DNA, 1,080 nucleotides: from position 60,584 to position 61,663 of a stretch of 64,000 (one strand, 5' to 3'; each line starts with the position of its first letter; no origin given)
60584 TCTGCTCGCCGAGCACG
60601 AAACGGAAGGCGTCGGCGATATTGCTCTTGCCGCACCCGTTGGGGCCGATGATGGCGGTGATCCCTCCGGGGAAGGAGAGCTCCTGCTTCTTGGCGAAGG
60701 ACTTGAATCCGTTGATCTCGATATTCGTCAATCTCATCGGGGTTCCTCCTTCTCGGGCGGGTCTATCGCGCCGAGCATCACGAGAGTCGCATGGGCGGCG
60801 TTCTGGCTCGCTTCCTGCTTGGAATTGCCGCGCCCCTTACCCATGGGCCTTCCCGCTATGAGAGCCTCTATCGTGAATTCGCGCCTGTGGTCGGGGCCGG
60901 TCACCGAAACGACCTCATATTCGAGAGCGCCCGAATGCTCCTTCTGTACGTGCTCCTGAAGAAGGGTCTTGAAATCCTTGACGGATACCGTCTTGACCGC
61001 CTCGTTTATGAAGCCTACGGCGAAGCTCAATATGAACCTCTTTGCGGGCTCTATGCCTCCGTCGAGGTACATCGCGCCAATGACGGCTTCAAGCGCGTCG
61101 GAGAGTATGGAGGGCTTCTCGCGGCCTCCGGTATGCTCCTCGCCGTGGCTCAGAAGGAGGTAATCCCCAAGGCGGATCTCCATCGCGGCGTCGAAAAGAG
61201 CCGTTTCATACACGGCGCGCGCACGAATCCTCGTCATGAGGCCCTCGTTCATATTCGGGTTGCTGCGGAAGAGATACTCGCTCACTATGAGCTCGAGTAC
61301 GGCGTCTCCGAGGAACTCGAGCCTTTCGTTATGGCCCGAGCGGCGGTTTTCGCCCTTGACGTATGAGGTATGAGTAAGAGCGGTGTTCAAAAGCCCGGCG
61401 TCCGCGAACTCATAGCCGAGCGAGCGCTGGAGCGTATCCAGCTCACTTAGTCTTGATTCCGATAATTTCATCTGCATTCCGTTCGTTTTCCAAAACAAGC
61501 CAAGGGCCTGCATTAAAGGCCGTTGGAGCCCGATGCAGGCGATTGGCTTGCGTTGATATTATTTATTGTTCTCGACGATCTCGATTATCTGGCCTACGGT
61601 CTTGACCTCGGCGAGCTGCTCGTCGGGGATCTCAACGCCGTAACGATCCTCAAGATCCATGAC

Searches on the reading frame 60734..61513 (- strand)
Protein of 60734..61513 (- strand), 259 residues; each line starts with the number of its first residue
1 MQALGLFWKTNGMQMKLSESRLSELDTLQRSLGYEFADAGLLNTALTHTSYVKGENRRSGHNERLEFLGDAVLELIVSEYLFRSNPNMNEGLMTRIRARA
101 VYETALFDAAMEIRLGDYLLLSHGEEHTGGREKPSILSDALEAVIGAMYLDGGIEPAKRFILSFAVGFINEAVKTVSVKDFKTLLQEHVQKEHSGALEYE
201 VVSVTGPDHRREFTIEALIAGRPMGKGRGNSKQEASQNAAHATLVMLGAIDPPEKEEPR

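Call 72: search_protein_families(library=pfam, proteins=[window:60734-61513:-], max_evalue=0.0001)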
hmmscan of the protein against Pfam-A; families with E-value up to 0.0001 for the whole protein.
window:60734-61513:- (259 aa): 4 families
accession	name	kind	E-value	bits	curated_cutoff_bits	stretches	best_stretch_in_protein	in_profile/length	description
PF14622.11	Ribonucleas_3_3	-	5.5e-40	136.9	35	1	39-164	2-123/128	Ribonuclease-III-like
PF00636.31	Ribonuclease_3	-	7.9e-25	88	27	1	63-153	1-102/102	Ribonuclease III domain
PF00035.32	dsrm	-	1.7e-14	54.6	23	1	182-244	2-63/66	Double-stranded RNA binding motif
PF22935.1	RM44_endonuclase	-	9.3e-06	26.2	27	1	23-148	4-139/139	Large ribosomal subunit protein mL44, endonuclease domain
